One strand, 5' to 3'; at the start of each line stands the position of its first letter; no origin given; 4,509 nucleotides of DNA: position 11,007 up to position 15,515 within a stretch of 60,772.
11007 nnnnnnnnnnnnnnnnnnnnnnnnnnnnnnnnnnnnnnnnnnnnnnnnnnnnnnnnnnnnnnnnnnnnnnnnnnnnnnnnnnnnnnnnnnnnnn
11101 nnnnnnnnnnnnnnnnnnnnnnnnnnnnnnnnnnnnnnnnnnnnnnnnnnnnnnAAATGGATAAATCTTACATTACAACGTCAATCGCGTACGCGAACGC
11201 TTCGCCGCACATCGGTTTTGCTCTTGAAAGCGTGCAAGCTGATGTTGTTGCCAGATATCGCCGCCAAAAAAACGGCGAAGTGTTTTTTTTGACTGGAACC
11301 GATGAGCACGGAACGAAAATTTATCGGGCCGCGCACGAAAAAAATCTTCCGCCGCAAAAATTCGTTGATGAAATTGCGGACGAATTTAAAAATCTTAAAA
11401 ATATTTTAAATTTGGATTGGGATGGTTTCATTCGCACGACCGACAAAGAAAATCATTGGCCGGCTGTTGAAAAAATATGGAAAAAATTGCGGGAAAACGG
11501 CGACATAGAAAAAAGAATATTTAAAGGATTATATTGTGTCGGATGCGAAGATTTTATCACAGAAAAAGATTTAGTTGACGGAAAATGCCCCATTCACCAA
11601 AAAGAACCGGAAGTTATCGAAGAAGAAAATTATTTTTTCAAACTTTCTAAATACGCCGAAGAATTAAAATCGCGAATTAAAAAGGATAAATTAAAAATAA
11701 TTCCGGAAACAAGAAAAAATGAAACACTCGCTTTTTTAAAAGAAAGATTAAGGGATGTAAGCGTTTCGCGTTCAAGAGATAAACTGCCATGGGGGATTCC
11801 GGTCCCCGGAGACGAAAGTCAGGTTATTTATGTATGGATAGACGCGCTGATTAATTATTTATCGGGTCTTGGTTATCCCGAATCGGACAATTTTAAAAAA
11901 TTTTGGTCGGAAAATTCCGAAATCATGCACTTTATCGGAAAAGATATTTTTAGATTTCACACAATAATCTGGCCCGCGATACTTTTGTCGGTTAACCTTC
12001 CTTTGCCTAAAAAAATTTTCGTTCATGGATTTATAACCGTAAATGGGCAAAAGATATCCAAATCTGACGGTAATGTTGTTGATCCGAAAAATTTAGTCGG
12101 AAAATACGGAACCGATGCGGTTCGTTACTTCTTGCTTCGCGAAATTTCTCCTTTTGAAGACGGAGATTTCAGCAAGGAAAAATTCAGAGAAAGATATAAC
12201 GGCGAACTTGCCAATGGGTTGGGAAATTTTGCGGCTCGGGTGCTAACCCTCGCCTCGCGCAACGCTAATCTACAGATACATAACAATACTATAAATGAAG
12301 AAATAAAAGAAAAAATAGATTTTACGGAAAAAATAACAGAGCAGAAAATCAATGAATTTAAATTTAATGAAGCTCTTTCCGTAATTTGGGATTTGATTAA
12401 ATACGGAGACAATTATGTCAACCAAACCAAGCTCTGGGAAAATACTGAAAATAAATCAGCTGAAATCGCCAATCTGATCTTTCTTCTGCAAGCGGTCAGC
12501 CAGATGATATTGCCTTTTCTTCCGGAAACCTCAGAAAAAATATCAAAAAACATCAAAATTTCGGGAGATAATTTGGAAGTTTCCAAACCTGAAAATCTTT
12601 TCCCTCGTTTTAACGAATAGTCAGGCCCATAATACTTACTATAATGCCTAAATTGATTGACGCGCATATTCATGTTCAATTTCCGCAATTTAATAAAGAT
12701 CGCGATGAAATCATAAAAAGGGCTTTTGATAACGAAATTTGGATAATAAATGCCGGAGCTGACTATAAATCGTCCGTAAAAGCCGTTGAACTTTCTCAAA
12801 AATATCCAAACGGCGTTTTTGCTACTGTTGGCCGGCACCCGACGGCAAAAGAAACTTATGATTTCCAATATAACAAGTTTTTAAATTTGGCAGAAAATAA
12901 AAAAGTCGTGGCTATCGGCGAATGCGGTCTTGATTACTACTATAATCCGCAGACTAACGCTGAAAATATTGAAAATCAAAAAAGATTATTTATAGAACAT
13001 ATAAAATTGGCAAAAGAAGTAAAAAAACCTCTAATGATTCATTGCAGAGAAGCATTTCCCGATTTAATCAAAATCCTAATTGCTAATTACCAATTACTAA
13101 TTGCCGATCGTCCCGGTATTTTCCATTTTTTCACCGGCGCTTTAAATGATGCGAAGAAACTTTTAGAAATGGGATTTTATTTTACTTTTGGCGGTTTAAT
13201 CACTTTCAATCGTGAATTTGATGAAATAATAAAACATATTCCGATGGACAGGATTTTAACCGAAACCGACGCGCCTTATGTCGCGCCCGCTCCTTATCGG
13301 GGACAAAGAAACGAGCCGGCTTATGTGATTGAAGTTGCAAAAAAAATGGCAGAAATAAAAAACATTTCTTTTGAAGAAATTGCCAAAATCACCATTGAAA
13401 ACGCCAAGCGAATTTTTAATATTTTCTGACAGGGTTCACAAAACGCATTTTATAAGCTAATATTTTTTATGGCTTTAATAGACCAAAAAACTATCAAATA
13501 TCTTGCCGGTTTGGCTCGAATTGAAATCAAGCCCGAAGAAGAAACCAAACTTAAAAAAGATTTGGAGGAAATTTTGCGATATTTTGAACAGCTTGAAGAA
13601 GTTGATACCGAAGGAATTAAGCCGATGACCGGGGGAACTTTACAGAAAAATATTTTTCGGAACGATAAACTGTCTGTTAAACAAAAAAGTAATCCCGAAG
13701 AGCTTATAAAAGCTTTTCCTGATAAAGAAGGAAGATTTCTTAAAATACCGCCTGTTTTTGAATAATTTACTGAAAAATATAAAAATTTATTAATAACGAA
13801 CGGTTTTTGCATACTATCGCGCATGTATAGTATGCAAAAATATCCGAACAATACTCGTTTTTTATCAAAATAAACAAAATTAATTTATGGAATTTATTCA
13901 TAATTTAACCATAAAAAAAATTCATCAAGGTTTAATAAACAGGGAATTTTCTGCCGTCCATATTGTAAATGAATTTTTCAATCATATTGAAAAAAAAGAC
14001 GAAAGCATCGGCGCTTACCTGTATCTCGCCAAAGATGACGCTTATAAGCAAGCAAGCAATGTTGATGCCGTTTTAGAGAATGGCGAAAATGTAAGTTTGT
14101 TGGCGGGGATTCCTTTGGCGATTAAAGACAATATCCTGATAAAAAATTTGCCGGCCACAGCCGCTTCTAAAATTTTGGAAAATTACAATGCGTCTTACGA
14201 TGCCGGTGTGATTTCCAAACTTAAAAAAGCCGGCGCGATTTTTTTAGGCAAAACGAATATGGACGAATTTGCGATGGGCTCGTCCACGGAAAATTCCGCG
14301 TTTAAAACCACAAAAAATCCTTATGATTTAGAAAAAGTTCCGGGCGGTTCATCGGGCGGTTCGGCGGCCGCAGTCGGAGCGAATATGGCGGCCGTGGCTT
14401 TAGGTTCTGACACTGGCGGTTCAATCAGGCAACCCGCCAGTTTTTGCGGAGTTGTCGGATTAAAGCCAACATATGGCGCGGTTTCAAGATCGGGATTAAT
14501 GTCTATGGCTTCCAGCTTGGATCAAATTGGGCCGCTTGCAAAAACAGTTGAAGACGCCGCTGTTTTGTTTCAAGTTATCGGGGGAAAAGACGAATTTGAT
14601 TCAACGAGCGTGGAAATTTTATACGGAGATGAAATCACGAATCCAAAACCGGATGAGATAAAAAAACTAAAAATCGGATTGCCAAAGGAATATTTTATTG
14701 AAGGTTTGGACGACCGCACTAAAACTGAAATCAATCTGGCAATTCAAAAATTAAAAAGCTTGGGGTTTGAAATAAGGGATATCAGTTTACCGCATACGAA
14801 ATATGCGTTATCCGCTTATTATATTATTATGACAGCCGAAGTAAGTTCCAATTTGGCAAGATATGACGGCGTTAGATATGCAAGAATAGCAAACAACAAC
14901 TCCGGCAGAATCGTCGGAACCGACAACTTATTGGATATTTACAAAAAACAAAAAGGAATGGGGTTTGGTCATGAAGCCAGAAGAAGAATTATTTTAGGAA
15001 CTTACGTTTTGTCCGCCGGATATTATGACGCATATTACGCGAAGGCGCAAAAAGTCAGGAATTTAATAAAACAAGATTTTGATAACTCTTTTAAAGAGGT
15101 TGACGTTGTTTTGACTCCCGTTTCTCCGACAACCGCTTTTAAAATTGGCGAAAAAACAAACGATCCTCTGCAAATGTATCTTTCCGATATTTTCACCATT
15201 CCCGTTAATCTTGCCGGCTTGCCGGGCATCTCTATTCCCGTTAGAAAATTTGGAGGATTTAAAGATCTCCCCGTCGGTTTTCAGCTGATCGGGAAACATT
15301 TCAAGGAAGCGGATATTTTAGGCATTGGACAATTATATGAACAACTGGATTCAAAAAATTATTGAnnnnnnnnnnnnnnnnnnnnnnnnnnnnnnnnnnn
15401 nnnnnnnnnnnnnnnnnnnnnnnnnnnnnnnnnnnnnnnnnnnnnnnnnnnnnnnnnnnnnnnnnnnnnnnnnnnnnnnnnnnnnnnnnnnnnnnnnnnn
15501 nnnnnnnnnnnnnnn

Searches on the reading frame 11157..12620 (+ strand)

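Call 65: search_protein_families(library=pfam, proteins=[window:11157-12620:+], max_evalue=0.0001)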
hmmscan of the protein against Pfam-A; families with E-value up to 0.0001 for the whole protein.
window:11157-12620:+ (487 aa): 4 families
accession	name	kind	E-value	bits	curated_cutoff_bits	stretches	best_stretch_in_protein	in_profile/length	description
PF09334.17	tRNA-synt_1g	-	2.9e-114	382.3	20.1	2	137-363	162-391/391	tRNA synthetases class I (M)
PF00133.28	tRNA-synt_1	-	1e-28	100.7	22.7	2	221-329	296-404/414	tRNA synthetases class I (I, L, M and V)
PF01406.26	tRNA-synt_1e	-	2.4e-10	40.7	27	0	286-328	239-282/301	tRNA synthetases class I (C) catalytic domain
PF08264.19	Anticodon_1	-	2.6e-06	27.8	25.1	1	383-464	4-88/148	Anticodon-binding domain of tRNA ligase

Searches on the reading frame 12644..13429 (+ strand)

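Call 65: search_protein_families(library=pfam, proteins=[window:12644-13429:+], max_evalue=0.0001)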
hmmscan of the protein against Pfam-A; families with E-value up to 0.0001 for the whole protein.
window:12644-13429:+ (261 aa): 1 family
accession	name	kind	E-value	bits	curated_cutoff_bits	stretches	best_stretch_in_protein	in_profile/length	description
PF01026.27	TatD_DNase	-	3.8e-82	275.9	27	1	5-259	1-253/253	TatD related DNase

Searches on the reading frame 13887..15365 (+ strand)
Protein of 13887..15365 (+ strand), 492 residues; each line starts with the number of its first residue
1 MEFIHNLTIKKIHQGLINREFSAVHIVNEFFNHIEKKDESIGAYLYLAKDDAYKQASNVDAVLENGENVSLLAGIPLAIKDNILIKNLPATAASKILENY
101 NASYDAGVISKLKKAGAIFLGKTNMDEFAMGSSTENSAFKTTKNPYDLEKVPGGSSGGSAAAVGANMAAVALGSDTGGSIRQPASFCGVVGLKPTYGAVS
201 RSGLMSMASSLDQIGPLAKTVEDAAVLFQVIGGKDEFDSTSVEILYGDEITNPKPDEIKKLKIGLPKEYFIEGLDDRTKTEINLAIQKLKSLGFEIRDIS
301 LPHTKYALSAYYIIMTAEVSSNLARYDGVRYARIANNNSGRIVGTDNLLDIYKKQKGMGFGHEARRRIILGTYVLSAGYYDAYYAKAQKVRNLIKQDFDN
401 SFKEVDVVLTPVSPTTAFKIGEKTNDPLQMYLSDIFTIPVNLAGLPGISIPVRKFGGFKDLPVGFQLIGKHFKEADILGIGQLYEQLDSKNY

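Call 65: search_protein_families(library=pfam, proteins=[window:13887-15365:+], max_evalue=0.0001)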
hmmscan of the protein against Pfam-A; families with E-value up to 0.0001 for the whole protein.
window:13887-15365:+ (492 aa): 1 family
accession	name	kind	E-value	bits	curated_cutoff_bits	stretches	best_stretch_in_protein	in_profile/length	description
PF01425.27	Amidase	-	1.2e-152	509.5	27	1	26-478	2-445/445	Amidase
